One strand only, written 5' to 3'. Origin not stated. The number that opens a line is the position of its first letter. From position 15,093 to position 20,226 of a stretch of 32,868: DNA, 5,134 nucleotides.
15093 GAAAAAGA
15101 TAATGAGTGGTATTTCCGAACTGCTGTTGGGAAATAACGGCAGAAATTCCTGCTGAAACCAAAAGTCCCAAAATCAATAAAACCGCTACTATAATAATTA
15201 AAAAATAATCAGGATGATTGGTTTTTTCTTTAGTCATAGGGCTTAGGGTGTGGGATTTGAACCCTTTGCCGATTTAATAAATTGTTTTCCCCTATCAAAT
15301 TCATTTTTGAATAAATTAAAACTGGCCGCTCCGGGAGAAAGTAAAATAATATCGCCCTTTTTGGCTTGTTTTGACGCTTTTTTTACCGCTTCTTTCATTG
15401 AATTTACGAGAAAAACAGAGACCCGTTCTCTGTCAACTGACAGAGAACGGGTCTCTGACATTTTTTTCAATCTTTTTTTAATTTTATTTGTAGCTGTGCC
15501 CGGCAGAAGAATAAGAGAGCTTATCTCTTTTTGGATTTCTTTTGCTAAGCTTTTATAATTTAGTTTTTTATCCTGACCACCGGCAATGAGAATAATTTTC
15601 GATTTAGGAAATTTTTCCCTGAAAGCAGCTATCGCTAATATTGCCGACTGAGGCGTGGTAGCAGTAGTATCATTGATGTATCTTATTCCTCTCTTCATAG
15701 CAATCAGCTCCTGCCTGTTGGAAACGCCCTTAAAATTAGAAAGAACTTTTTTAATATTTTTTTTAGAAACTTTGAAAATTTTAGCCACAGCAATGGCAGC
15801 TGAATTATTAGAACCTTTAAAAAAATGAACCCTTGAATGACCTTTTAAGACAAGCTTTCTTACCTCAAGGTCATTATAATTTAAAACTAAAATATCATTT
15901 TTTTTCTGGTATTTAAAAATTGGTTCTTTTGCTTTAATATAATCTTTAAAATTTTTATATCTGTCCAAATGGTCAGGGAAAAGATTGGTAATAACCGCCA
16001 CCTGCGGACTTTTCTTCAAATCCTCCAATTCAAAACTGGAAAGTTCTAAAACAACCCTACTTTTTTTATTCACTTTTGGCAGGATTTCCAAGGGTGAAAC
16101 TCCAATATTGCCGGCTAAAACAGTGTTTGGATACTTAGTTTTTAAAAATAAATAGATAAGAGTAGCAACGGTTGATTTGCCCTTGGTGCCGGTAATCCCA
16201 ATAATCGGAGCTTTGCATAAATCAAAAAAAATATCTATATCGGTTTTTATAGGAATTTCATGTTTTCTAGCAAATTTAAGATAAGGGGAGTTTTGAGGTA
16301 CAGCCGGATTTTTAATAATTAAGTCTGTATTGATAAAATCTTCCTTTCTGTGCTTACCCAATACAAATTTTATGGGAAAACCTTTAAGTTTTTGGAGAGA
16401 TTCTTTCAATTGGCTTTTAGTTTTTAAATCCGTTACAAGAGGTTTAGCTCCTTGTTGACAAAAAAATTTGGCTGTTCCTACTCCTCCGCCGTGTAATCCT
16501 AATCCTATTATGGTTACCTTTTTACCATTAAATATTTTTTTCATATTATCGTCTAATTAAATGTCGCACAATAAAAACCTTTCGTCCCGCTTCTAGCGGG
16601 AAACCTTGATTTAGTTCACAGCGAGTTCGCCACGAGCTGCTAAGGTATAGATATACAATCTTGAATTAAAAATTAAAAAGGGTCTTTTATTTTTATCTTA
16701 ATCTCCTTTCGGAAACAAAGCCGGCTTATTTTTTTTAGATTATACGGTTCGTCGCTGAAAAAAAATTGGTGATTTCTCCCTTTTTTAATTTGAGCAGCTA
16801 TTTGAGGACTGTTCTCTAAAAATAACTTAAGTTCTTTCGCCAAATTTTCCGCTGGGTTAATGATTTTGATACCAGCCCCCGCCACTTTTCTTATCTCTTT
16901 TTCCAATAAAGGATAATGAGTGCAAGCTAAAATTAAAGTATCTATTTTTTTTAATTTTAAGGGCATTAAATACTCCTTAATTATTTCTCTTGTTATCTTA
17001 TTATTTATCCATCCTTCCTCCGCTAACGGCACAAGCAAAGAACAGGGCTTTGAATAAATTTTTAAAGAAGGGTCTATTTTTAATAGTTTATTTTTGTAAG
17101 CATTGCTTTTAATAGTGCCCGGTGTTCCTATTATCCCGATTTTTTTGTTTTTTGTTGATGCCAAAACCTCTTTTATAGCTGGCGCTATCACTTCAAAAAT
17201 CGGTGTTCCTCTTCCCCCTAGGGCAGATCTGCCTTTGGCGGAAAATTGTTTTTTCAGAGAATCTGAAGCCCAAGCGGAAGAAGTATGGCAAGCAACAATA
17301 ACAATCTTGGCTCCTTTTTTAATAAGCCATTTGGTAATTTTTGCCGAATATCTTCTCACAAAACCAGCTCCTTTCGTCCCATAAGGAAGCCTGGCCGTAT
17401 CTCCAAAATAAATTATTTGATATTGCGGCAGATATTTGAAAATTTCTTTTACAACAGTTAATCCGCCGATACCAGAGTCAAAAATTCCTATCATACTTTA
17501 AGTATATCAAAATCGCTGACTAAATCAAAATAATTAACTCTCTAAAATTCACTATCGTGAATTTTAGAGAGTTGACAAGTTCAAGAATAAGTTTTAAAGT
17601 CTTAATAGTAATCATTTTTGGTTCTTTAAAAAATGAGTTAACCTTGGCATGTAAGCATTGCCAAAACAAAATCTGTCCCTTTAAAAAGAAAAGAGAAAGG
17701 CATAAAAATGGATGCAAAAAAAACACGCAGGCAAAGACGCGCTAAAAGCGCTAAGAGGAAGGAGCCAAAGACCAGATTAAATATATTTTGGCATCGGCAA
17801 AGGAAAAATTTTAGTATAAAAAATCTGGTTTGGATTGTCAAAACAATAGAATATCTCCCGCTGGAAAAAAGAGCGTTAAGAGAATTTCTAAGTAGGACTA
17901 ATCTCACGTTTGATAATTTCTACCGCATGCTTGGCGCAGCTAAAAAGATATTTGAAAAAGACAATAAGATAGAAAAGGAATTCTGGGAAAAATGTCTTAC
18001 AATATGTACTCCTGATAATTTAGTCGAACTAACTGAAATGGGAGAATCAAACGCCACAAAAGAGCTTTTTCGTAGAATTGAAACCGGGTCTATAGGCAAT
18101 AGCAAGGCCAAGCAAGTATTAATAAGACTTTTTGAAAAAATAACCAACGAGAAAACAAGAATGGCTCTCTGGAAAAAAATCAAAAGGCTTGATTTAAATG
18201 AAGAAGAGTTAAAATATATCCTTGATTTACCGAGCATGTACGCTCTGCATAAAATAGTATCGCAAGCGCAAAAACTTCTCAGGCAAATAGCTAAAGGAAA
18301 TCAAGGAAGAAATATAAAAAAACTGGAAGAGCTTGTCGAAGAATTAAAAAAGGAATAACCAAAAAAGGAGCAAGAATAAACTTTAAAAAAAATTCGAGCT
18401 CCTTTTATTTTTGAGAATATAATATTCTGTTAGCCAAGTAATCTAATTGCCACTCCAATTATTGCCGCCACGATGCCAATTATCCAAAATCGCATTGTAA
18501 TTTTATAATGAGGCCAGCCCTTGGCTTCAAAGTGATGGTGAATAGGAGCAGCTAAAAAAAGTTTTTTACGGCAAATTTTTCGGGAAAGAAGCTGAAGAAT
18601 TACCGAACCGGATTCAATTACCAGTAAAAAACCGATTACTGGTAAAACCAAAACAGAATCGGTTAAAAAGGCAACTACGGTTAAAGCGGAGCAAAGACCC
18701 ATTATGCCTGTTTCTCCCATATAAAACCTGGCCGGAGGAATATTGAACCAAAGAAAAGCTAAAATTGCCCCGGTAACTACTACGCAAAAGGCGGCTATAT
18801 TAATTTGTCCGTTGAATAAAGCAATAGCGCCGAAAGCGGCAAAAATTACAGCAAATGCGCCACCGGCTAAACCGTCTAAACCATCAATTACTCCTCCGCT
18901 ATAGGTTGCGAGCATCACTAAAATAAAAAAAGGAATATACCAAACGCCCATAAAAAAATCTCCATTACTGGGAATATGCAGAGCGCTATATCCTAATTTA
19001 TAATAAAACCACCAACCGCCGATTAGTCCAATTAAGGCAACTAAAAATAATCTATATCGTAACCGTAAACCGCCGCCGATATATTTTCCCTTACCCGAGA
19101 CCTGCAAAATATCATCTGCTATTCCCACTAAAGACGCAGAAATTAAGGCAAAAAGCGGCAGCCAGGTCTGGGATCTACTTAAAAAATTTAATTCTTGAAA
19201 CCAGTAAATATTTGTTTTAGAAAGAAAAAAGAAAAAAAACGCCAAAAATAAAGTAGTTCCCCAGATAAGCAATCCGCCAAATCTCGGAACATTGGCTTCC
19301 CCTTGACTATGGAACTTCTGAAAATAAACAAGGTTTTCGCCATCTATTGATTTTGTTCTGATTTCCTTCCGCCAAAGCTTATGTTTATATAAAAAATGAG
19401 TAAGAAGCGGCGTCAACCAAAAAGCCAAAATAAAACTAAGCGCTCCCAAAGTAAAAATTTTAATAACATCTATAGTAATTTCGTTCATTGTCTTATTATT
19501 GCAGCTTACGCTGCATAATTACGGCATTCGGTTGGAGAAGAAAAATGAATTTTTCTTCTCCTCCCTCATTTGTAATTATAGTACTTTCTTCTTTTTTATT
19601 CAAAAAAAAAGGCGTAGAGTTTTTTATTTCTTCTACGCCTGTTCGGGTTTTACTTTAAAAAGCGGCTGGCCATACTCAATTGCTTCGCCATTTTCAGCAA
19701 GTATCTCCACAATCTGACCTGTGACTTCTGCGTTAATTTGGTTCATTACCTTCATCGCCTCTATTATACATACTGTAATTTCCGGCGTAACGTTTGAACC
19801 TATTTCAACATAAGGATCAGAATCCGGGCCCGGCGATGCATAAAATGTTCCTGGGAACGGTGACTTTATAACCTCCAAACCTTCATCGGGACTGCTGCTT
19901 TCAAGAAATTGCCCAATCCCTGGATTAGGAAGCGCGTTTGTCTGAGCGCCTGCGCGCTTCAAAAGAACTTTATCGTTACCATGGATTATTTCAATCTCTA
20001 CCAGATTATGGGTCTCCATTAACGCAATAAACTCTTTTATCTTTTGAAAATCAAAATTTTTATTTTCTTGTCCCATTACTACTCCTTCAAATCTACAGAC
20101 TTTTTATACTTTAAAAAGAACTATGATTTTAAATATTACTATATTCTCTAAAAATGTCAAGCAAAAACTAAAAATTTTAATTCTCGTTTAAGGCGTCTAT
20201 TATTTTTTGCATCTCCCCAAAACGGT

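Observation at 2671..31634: Family of GC-rich CCCGC..GCGGG mini-palindromes embedded in-frame in housekeeping genes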

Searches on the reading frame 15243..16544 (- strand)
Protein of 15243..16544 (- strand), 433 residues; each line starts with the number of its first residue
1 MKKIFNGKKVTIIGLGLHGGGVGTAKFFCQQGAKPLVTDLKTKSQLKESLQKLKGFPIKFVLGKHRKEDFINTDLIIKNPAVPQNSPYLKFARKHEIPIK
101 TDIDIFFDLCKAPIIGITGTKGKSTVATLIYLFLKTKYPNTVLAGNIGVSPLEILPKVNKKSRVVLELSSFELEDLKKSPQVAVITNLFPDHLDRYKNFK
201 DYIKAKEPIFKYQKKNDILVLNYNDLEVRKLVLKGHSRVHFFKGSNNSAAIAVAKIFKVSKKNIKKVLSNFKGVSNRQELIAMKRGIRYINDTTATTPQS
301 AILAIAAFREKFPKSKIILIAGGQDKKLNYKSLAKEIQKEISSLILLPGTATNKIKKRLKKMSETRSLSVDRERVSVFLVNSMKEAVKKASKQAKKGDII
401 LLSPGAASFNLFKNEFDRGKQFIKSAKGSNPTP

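Call 8: search_protein_families(library=pfam, proteins=[window:15243-16544:-])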
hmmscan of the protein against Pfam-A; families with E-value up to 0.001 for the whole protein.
window:15243-16544:- (433 aa): 3 families
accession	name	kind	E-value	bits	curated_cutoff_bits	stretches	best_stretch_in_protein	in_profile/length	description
PF08245.18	Mur_ligase_M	-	4.1e-25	89.4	24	1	117-262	1-165/200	Mur ligase middle domain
PF02875.26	Mur_ligase_C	-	7.1e-15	56.4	28.4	1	277-404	2-125/127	Mur ligase, glutamate ligase domain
PF21799.2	MurD-like_N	-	2.1e-12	47.6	27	1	8-99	1-86/88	Mur ligase MurD-like, N-terminal domain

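Call 84: find_homologous_proteins(query=window:15243-16544:-)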
Query window:15243-16544:- (433 aa): 7880 proteins with E <= 0.001 among 8000 candidates; the best 120 are listed.
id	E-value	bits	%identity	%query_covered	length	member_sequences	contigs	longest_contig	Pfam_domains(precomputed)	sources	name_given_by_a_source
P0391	3.7e-274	927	100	100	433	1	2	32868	PF02875.27,PF08245.19,PF21799.3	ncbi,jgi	-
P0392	9.3e-211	718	77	97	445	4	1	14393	PF02875.27,PF08245.19,PF21799.3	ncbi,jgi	-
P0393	6.6e-206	702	79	98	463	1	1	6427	PF02875.27,PF08245.19,PF21799.3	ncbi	-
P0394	8.5e-199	679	74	98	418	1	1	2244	PF02875.27,PF08245.19,PF21799.3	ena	-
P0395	1.7e-192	658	72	98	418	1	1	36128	PF02875.27,PF08245.19,PF21799.3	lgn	-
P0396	9.4e-192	656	72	99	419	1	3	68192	PF02875.27,PF08245.19,PF21799.3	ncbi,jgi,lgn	-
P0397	4.4e-189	647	74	98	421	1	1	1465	PF02875.27,PF08245.19,PF21799.3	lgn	-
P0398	4.8e-189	647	71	99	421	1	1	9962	PF02875.27,PF08245.19,PF21799.3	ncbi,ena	-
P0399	1.4e-188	645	71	98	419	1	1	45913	PF02875.27,PF08245.19,PF21799.3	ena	-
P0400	1.4e-187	642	71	95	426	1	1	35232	PF02875.27,PF08245.19,PF21799.3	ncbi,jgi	-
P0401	1.2e-186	639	72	93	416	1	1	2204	PF02875.27,PF08245.19,PF21799.3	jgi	-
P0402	3.6e-186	637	71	93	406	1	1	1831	PF02875.27,PF08245.19,PF21799.3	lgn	-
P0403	6.0e-186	637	70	99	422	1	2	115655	PF02875.27,PF08245.19,PF21799.3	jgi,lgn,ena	-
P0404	6.1e-186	637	72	99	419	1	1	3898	PF02875.27,PF08245.19,PF21799.3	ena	-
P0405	1.4e-185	636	70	99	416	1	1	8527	PF02875.27,PF08245.19,PF21799.3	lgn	-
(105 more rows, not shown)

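Call 86: find_encoding_contigs(protein=P0392, flank=10000, max_places=2)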
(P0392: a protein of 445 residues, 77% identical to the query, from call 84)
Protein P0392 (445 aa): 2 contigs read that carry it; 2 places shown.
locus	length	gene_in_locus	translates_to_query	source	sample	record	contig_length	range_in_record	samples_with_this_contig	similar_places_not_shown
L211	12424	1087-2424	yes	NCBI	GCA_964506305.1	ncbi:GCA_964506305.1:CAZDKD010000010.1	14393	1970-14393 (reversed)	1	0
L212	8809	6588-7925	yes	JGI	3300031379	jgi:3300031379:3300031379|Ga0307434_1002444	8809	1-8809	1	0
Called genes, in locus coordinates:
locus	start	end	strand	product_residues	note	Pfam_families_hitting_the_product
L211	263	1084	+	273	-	PF01177:Asp_Glu_race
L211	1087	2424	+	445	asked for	PF21799:MurD-like_N, PF08245:Mur_ligase_M, PF02875:Mur_ligase_C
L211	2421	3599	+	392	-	PF01098:FTSW_RODA_SPOVE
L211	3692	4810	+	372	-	PF03033:Glyco_transf_28, PF04101:Glyco_tran_28_C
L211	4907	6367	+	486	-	PF01336:tRNA_anti-codon, PF00152:tRNA-synt_2, PF01409:tRNA-synt_2d (faint)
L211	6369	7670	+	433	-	PF02403:Seryl_tRNA_N, PF00587:tRNA-synt_2b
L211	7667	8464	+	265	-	PF00561:Abhydrolase_1, PF06821:Ser_hydrolase (faint), PF12146:Hydrolase_4, PF12697:Abhydrolase_6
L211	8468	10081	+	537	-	PF08245:Mur_ligase_M, PF02875:Mur_ligase_C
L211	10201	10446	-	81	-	PF00196:GerE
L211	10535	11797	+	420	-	PF01041:DegT_DnrJ_EryC1, PF00155:Aminotran_1_2 (faint), PF01041:DegT_DnrJ_EryC1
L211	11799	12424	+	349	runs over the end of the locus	PF02388:FemAB, PF13480:Acetyltransf_6, PF02388:FemAB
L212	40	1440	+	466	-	PF01336:tRNA_anti-codon, PF00152:tRNA-synt_2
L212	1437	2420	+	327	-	PF00768:Peptidase_S11, PF13354:Beta-lactamase2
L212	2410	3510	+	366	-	PF01344:Kelch_1 (faint), PF24681:Kelch_KLHDC2_KLHL20_DRC7, PF13415:Beta-prop_FBX42, PF24681:Kelch_KLHDC2_KLHL20_DRC7, PF24981:Beta-prop_ATRN-LZTR1, PF13415:Beta-prop_FBX42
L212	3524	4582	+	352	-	PF00953:Glycos_transf_4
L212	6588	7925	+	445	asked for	PF21799:MurD-like_N, PF08245:Mur_ligase_M, PF02875:Mur_ligase_C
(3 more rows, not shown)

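Call 87: find_encoding_contigs(protein=P0400, flank=10000, max_places=2)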
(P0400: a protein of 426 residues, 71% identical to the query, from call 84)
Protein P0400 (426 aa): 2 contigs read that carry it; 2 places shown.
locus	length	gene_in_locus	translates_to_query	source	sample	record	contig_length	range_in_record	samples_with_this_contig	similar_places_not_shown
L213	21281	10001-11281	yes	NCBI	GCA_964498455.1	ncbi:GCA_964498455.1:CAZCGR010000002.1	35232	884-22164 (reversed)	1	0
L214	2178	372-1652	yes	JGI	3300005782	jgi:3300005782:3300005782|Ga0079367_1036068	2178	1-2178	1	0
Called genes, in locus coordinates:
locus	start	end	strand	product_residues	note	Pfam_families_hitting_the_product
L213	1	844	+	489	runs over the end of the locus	PF01336:tRNA_anti-codon, PF00152:tRNA-synt_2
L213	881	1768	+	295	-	PF07963:N_methyl, PF07953:Toxin_R_bind_N (weak), PF13385:Laminin_G_3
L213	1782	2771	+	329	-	PF00768:Peptidase_S11, PF13354:Beta-lactamase2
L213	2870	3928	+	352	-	PF00953:Glycos_transf_4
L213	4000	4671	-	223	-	-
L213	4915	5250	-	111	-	PF07963:N_methyl, PF23993:DUF7311 (weak)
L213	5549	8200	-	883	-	PF02412:TSP_3 (faint)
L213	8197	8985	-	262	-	-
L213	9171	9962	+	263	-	PF01177:Asp_Glu_race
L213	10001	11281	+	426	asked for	PF21799:MurD-like_N, PF08245:Mur_ligase_M, PF02875:Mur_ligase_C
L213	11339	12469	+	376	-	PF01098:FTSW_RODA_SPOVE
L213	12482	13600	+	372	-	PF03033:Glyco_transf_28, PF04101:Glyco_tran_28_C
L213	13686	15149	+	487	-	PF01336:tRNA_anti-codon, PF00152:tRNA-synt_2, PF01409:tRNA-synt_2d (weak)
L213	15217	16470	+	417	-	PF02403:Seryl_tRNA_N, PF00587:tRNA-synt_2b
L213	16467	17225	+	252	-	PF00561:Abhydrolase_1, PF12146:Hydrolase_4, PF12695:Abhydrolase_5 (faint), PF12697:Abhydrolase_6, PF03096:Ndr (faint)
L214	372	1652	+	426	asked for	PF21799:MurD-like_N, PF08245:Mur_ligase_M, PF02875:Mur_ligase_C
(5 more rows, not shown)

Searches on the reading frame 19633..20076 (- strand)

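Call 18: search_protein_families(library=pfam, max_evalue=0.01, proteins=[window:19633-20076:-])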
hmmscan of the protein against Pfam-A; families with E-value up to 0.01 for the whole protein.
window:19633-20076:- (147 aa): 2 families
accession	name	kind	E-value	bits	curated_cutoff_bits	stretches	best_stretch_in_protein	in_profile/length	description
PF00364.28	Biotin_lipoyl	-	1.7e-18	66.6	22.1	1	69-141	2-72/73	Biotin-requiring enzyme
PF13437.12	HlyD_3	-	0.003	18.7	22.2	1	114-145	2-33/106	HlyD family secretion protein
